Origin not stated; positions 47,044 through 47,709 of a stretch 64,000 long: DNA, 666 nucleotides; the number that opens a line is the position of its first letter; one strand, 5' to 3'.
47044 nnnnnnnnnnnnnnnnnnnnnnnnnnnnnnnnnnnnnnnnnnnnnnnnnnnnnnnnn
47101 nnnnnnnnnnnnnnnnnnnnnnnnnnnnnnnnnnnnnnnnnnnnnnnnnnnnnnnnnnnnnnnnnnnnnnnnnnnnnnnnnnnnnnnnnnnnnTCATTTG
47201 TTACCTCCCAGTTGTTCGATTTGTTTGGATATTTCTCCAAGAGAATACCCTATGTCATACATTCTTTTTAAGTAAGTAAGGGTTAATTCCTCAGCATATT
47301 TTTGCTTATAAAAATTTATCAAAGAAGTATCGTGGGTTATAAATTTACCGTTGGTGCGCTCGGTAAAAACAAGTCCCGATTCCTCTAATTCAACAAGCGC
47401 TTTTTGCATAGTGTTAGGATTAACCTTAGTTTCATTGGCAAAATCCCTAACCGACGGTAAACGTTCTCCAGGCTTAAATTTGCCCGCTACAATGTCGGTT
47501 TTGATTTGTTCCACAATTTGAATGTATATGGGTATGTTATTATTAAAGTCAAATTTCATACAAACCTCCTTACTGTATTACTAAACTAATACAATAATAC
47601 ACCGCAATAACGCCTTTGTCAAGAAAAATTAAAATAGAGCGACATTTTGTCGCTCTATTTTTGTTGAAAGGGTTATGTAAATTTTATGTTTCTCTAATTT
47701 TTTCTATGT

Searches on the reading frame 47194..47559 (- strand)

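Call 10: search_protein_families(library=pfam, proteins=[window:47194-47559:-], max_evalue=0.001)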
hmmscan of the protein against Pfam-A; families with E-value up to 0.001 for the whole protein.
window:47194-47559:- (121 aa): 3 families
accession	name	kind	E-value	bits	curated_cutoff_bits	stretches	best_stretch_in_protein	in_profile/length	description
PF00392.27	GntR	-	1e-14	54.4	27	1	12-74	2-64/64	Bacterial regulatory proteins, gntR family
PF13730.12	HTH_36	-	4.2e-05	23.7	25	1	34-64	25-55/55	Helix-turn-helix domain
PF14502.12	HTH_41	-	9.8e-05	22.1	25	1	29-68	1-40/48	Helix-turn-helix domain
